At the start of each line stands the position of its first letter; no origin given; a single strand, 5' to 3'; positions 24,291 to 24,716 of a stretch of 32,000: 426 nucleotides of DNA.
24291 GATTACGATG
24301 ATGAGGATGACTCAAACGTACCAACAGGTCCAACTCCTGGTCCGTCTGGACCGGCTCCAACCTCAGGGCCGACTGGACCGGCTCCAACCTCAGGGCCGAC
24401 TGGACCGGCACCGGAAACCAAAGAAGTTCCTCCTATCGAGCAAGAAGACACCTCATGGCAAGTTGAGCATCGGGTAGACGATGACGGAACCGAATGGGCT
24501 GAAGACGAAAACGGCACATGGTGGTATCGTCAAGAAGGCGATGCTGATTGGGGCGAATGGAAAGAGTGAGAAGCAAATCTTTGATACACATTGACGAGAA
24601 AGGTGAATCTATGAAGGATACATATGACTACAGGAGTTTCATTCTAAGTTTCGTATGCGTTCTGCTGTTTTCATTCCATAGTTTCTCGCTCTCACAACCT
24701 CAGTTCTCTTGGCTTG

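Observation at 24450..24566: Shared Trp-rich C-terminal cytoplasmic motif on both surface proteins (second copy at 27173-27256)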

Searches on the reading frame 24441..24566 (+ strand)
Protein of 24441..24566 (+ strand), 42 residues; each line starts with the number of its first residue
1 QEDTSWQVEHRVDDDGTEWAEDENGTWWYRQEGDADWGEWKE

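Call 29: predict_structure(alignment_id=A1)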
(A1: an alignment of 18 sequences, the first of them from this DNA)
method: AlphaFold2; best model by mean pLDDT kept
length: 42 residues; sequences in the alignment: 18
mean_pLDDT: 90.3   pTM: 0.61
mean pLDDT of the five models: 90.3, 89.8, 89.1, 86.2, 84.8
residues with pLDDT >= 90: 31; 70-90: 9; 50-70: 2; < 50: 0
segments of 3 or more residues with pLDDT < 50: none
pLDDT, mean of each block of 10 residues (from residue 1): 82 94 95 91 84
secondary structure, 60 per line:
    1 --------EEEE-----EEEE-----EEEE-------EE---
elements in order: E9-12 E18-21 E27-30

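Call 33: fold_search(model_id=the predicted structure, library=pdb)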
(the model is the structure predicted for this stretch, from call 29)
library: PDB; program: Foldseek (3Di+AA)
matches with E <= 10: 427; with E <= 0.001: 0
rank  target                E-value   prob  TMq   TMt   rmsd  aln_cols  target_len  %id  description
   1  3dso                  7.0e-01  0.97  0.64  0.42   1.1        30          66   20  Crystal structure of Cu(I) bound copper resistance protein CopK (released 2009-03-10)
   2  1rwl                  1.1e+00  0.91  0.61  0.11   1.2        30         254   23  Extracellular domain of Mycobacterium tuberculosis PknD (released 2004-04-27)
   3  5fsb_A                1.2e+00  0.87  0.65  0.15   2.1        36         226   19  Structure of tectonin 2 from laccaria bicolor in complex with 2-o-methyl-methyl-seleno-beta-l-fucopyranoside (released 2017-03-29)
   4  4rus_B                1.7e+00  0.85  0.70  0.14   2.1        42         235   17  Carp Fishelectin, holo form (released 2015-04-08)
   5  7eeb_F                1.7e+00  0.85  0.67  0.03   1.3        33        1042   24  Structure of the CatSpermasome (released 2021-07-28)
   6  5lhz_A                1.7e+00  0.69  0.56  0.33   2.5        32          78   16  PB3 Domain of Human PLK4 in Complex with Coiled-Coil Domain of STIL (released 2017-03-01)
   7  7eeb_H                1.8e+00  0.89  0.72  0.04   1.5        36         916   14  Structure of the CatSpermasome (released 2021-07-28)
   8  5lhz_B                1.8e+00  0.44  0.51  0.30   4.7        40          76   12  PB3 Domain of Human PLK4 in Complex with Coiled-Coil Domain of STIL (released 2017-03-01)
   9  3kih_C                1.9e+00  0.69  0.67  0.34   3.0        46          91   13  The crystal structures of two fragments truncated from 5-bladed beta-propeller lectin, tachylectin-2 (Lib2-D2-15) (released 2010-04-28)
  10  5lhz_C                1.9e+00  0.66  0.56  0.33   2.5        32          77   16  PB3 Domain of Human PLK4 in Complex with Coiled-Coil Domain of STIL (released 2017-03-01)
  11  3n7d_A                2.0e+00  0.77  0.57  0.42   0.8        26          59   15  Crystal structure of CopK bound to Cu(I) and Cu(II) (released 2011-06-01)
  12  5nnj_C                2.1e+00  0.69  0.64  0.05   1.7        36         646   11  Dimer structure of Sortilin ectodomain crystal form 3, 4.0 Angstrom (released 2017-11-29)
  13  4d4p_A                2.1e+00  0.63  0.52  0.06   1.7        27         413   22  Crystal Structure of the Kti11 Kti13 heterodimer Spacegroup P65 (released 2015-01-14)
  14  9i0n_A                2.1e+00  0.60  0.59  0.05   1.8        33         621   12  Cryo-EM structure of human sortilin ectodomain (released 2025-12-17)
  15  3kih_D                2.3e+00  0.51  0.62  0.31   4.2        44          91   14  The crystal structures of two fragments truncated from 5-bladed beta-propeller lectin, tachylectin-2 (Lib2-D2-15) (released 2010-04-28)
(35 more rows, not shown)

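Call 34: search_protein_representatives(alignment_id=A1)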
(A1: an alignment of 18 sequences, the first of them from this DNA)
Query: 18 sequences, 42 profile positions. Proteins with E-value up to 0.001 (for the whole library): 153; up to 1e-10: 21; up to 1e-30: 0. The best 150 are listed.
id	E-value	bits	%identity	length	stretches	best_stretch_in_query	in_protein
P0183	9.2e-17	76.6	-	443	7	19-35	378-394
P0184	3.1e-16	74.9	-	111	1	1-42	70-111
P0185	9.9e-16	73.3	-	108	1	1-42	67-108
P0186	1.9e-14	69.2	-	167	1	1-42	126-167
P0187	4.3e-14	68.0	-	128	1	1-42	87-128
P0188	4.5e-14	68.0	-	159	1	1-38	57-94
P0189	8.5e-14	67.1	-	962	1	2-42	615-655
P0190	9.1e-14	67.0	-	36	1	7-42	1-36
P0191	1.3e-13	66.5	-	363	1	1-42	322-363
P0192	1.9e-13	66.0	-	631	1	5-42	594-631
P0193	1.9e-13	66.0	-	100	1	3-42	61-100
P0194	6.3e-13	64.3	-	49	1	2-42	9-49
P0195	7.4e-13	64.1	-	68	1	4-42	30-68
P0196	1.7e-12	62.9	-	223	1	2-42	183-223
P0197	2.3e-12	62.5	-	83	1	6-40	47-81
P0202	5.4e-11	58.1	-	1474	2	1-42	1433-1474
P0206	5.0e-10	55.0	-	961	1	1-42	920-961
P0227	4.6e-08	48.7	-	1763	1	2-42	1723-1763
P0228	6.4e-08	48.3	-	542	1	6-42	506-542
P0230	9.2e-08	47.8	-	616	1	4-42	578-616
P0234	1.4e-07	47.2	-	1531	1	10-42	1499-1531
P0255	1.5e-06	43.9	-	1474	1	8-41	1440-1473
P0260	2.4e-06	43.2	-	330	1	9-41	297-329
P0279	1.5e-05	40.7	-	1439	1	4-42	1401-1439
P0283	1.7e-05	40.5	-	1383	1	10-42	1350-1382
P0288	2.1e-05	40.2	-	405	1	10-42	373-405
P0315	1.9e-04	37.2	-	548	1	2-41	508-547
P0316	1.9e-04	37.1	-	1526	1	8-42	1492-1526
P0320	2.9e-04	36.6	-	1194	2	8-42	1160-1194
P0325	4.6e-04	35.9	-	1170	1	5-40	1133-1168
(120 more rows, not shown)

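Call 37: search_protein_families(library=pfam, proteins=[P0288, P0192, P0260, P0189, P0320, P0234, P0279, P0283, P0255], max_evalue=0.01)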
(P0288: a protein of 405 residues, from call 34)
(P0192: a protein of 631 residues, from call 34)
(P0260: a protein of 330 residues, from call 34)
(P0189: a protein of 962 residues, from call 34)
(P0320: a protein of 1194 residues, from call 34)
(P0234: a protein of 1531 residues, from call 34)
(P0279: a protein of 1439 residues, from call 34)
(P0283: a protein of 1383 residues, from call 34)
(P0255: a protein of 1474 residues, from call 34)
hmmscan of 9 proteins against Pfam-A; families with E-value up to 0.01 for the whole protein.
P0288 (405 aa): 0 families

P0192 (631 aa): 5 families
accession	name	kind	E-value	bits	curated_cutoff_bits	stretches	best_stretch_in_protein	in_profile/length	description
PF13424.12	TPR_12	-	1.5e-19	70.4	30.1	2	168-239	3-76/77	Tetratricopeptide repeat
PF17874.7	TPR_MalT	-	9.2e-11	42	45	1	428-530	92-193/336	MalT-like TPR region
PF13374.12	TPR_10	-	0.00035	20.9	27.5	0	210-239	4-33/42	Tetratricopeptide repeat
PF07719.23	TPR_2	-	0.0041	17.6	27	0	333-357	7-31/34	Tetratricopeptide repeat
PF13428.12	TPR_14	-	0.0078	17.2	23.5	0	459-485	4-30/44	Tetratricopeptide repeat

P0260 (330 aa): 0 families

P0189 (962 aa): 4 families
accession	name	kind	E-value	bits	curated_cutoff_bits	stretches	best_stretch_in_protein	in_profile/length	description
PF00069.31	Pkinase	-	5.1e-13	49.5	31.7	1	795-913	102-212/263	Protein kinase domain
PF07714.23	PK_Tyr_Ser-Thr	-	0.00027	20.8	23.1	1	727-858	34-163/258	Protein tyrosine and serine/threonine kinase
PF17667.7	Pkinase_fungal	-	0.0003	20.1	24.1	1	803-863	298-359/387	Fungal protein kinase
PF06293.20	Kdo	-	0.00071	19.5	21.3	1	788-856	115-182/207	Lipopolysaccharide kinase (Kdo/WaaP) family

P0320 (1194 aa): 2 families
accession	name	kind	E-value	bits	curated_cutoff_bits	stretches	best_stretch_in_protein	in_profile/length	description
PF13517.12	FG-GAP_3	-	4.7e-31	107.6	26.9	6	91-150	1-60/61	FG-GAP-like repeat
PF02412.23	TSP_3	-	8.9e-05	22.5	25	2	839-867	1-29/36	Thrombospondin type 3 repeat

P0234 (1531 aa): 4 families
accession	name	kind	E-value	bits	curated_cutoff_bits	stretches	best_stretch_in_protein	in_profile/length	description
PF13517.12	FG-GAP_3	-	2e-15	57.5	26.9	4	383-437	1-60/61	FG-GAP-like repeat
PF01839.29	FG-GAP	-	7e-09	35.8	22.1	0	173-188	5-20/37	FG-GAP repeat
PF02369.22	Big_1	-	5.4e-05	23.7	34.9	1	908-956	19-68/93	Bacterial Ig-like domain (group 1)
PF25292.1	Beta-prop_CGLA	-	0.0021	18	26.8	0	345-395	2-50/316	Lambda-carrageenase beta-propeller domain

P0279 (1439 aa): 2 families
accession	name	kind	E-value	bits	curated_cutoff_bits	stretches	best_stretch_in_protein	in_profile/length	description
PF13517.12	FG-GAP_3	-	6.2e-08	33.6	26.9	2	179-245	1-60/61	FG-GAP-like repeat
PF01839.29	FG-GAP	-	1e-05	25.7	22.1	0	291-304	6-19/37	FG-GAP repeat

P0283 (1383 aa): 5 families
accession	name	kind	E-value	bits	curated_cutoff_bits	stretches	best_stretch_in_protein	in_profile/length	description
PF13517.12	FG-GAP_3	-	7.8e-12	46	26.9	3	226-286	1-60/61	FG-GAP-like repeat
PF12256.14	TcdB_toxin_midN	-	0.00055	19.7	24.8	0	215-251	23-57/181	Insecticide toxin TcdB middle/N-terminal region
PF01839.29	FG-GAP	-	0.0011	19.2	22.1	1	221-237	4-20/37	FG-GAP repeat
PF00041.27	fn3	-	0.0012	19.5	25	1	776-847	15-80/84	Fibronectin type III domain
PF23727.1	Beta-prop_FAM234A_B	-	0.0036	16.3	26.4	0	174-256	87-165/467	FAM234A/B beta-propeller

P0255 (1474 aa): 2 families
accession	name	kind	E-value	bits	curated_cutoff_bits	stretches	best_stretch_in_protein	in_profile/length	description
PF13517.12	FG-GAP_3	-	2.5e-09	38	26.9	1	270-311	1-42/61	FG-GAP-like repeat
PF03168.19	LEA_2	-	0.0015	19.4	25.4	0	1179-1224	3-50/98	Late embryogenesis abundant protein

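Call 38: list_cluster_members(proteins=[P0288, P0192, P0320, P0234, P0279, P0255, P0316, P0325, P0230, P0260])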
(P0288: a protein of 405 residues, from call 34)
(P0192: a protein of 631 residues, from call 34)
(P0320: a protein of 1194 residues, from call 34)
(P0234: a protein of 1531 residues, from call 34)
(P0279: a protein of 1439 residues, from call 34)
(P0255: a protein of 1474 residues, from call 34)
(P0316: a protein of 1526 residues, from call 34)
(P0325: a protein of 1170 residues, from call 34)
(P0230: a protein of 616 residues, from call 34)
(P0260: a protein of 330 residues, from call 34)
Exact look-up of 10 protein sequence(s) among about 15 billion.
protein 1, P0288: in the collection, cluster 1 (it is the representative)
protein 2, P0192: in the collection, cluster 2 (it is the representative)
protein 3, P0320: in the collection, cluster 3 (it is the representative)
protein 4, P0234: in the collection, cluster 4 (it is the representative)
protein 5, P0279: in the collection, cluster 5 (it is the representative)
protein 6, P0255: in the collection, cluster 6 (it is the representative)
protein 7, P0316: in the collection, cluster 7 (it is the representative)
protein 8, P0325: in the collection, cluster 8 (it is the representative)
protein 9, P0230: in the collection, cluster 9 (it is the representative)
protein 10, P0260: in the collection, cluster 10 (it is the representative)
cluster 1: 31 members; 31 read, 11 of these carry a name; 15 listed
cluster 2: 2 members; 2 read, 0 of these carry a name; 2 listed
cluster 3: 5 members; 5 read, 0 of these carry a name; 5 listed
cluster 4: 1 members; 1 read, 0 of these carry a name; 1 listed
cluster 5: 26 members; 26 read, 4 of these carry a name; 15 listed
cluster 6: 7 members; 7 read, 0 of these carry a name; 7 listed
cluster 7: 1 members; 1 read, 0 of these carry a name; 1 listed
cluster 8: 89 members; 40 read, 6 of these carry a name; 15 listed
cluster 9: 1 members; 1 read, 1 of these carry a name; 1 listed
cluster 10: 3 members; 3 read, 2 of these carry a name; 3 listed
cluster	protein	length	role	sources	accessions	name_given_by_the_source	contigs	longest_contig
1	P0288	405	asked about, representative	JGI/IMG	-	-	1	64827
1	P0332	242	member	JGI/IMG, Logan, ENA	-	hypothetical protein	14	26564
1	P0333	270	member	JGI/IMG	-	hypothetical protein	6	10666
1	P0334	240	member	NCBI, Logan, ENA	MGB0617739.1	MAG: hypothetical protein ACPGOT_06825 [Candidatus Poseidoniaceae archaeon]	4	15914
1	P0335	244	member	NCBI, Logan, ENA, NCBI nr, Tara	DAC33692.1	MAG TPA: hypothetical protein D7I05_05790 [Candidatus Poseidoniales archaeon] | strand:- start:12574 stop:13308 length:735 start_codon:yes stop_codon:yes ...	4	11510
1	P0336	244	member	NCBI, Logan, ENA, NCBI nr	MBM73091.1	MAG: hypothetical protein CMB38_02330 [Euryarchaeota archaeon] | hypothetical protein [Euryarchaeota archaeon]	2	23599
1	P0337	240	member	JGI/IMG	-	hypothetical protein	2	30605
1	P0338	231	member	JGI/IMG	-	hypothetical protein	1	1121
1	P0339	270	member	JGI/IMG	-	hypothetical protein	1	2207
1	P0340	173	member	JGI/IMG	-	hypothetical protein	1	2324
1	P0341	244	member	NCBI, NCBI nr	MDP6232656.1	MAG: hypothetical protein QF839_00585 [Candidatus Poseidoniaceae archaeon] | hypothetical protein [Candidatus Poseidoniaceae archaeon]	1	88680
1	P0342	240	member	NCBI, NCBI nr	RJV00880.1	MAG: hypothetical protein DWC11_05320 [Candidatus Poseidoniales archaeon]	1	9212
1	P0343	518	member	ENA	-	-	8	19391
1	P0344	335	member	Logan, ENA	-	-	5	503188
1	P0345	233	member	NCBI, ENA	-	-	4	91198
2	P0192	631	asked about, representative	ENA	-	-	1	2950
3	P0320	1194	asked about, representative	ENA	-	-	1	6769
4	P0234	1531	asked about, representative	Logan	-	-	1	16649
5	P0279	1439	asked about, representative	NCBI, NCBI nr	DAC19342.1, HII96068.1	MAG TPA: VCBS repeat-containing protein [Candidatus Poseidoniaceae archaeon] | MAG TPA: VCBS repeat-containing protein [Candidatus Poseidoniales archaeon]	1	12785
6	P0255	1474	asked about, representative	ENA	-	-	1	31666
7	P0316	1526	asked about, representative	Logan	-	-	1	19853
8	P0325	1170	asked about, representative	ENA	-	-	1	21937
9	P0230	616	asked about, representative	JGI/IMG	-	hypothetical protein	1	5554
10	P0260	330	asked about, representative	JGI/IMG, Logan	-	hypothetical protein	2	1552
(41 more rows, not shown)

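Call 49: find_related_loci(query=A1, collection=genome_contigs, flank=6000)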
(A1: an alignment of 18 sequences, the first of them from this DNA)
Query A1 (42 aa) in genome_contigs; peptide patterns used: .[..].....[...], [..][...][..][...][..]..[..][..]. (x = any residue, [..] = any of these).
597 stretches matched a pattern (row limit reached: there are more); 485 encode a relative of the query (tblastn E <= 1e-3); the best 80 are kept; 80 distinct loci.
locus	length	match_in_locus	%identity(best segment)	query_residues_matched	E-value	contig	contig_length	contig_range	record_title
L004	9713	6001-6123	93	2-42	1e-22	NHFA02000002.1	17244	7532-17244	MAG: Euryarchaeota archaeon TMED99 MHASMcontig_241585, whole genome shotgun sequence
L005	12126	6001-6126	88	1-42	1e-22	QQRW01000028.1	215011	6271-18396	MAG: Candidatus Poseidoniales archaeon isolate bin_112 U_43171-28, whole genome shotgun sequence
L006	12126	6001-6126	88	1-42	3e-22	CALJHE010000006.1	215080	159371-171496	MAG: Candidatus Poseidoniaceae archaeon isolate S4_Bin_METABAT__259_1 genome assembly, contig: c_000000049412, whole gen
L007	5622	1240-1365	88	1-42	3e-22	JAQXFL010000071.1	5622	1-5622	MAG: Candidatus Poseidoniaceae archaeon isolate cluster3-bin.87 k119_592172, whole genome shotgun sequence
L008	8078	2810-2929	93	1-40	4e-22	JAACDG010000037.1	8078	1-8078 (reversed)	MAG: Methanobacteriota archaeon isolate HS5BWF_bin.1 HS5bwf_k87_447608_1_8078, whole genome shotgun sequence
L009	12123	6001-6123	90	2-42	1e-21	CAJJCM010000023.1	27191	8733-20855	uncultured Candidatus Poseidoniales archaeon isolate FRAM18_bin092 genome assembly, contig: FRAM17_bin092-23, whole geno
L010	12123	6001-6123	90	2-42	8e-22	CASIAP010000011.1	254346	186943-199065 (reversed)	MAG: Candidatus Poseidoniaceae archaeon isolate FRAM_WSC20_S10_SRF_bin_132_1 genome assembly, contig: FRAM_WSC20_S10_SW_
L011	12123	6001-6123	88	2-42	1e-21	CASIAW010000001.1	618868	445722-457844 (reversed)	MAG: Candidatus Poseidoniaceae archaeon isolate FRAM_WSC20_S26_SRF_bin_100_1 genome assembly, contig: FRAM_WSC20_S26_SW_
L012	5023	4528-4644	92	2-40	2e-21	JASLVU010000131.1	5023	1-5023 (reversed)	MAG: Candidatus Poseidoniaceae archaeon isolate ETNP17_MAG_7 NODE_131_length_5023_cov_2.780429, whole genome shotgun seq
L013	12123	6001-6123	88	2-42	3e-21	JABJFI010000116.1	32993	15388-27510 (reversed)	MAG: Methanobacteriota archaeon isolate SI074_bin121 k141_1746848, whole genome shotgun sequence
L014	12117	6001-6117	90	2-40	1e-20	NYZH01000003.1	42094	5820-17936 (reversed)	MAG: Methanobacteriota archaeon isolate ARS60 282, whole genome shotgun sequence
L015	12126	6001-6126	88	1-42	3e-22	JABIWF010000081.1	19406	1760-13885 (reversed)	MAG: Methanobacteriota archaeon isolate SI072_bin89 k141_136958, whole genome shotgun sequence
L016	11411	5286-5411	81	1-42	2e-20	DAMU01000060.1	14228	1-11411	MAG TPA_asm: Euryarchaeota archaeon UBA91 UBA91_contig_69434, whole genome shotgun sequence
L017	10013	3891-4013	93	2-42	5e-20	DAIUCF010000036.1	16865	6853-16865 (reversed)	MAG TPA_asm: Candidatus Poseidoniaceae archaeon isolate CTOTU8138 NODE_2276_length_16865_cov_10.617371, whole genome sho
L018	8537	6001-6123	83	2-42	2e-19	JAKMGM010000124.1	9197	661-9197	MAG: Candidatus Poseidoniaceae archaeon isolate MOX_bin98 PPB.contigs.fa_k127_723750, whole genome shotgun sequence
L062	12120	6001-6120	63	3-42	8e-14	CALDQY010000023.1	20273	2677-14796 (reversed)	MAG TPA_asm: uncultured Rhodobiaceae bacterium isolate ERR599054_bin.37_CONCOCT_v1.1_MAG genome assembly, contig: ERZ840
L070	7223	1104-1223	58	3-42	1e-12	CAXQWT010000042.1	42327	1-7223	MAG: Salipiger bermudensis isolate 3um_C4D0715_2.29 genome assembly, contig: k127_838694, whole genome shotgun sequence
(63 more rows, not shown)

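Call 52: find_encoding_contigs(protein=P0335, flank=8000, max_places=3)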
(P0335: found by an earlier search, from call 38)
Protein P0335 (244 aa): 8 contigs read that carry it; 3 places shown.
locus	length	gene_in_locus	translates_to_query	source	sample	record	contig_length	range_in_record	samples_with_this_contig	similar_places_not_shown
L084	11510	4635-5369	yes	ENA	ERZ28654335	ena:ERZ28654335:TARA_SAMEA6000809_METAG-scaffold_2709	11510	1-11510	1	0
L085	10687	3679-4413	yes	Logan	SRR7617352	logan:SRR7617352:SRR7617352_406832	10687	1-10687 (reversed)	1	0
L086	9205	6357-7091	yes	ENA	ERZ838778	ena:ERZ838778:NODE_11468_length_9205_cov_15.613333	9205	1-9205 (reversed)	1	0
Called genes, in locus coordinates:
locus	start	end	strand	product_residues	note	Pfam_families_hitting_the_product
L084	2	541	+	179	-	?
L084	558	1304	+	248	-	PF00300:His_Phos_1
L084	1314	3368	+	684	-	PF02730:AFOR_N, PF01314:AFOR_C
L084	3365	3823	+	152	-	PF07386:DUF1499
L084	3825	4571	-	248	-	-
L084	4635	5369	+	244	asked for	-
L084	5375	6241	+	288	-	PF01370:Epimerase (weak)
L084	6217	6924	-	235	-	-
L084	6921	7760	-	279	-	-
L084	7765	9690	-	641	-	-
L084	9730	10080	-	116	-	PF00072:Response_reg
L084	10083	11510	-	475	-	?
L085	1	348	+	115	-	?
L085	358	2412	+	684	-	PF02730:AFOR_N, PF01314:AFOR_C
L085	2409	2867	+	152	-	PF07386:DUF1499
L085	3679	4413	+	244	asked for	-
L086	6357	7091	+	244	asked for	-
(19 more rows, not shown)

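Call 53: search_protein_families(library=ncbifam, proteins=[P0334], max_evalue=10)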
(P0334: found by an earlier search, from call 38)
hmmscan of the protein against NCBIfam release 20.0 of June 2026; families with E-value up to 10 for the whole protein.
P0334 (240 aa): 0 families

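Call 54: search_solved_structures(query=A1, max_evalue=10, show_alignments=3)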
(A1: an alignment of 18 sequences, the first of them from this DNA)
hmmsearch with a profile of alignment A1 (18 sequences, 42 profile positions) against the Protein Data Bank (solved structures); distinct sequences matched with E-value up to 10: 0.
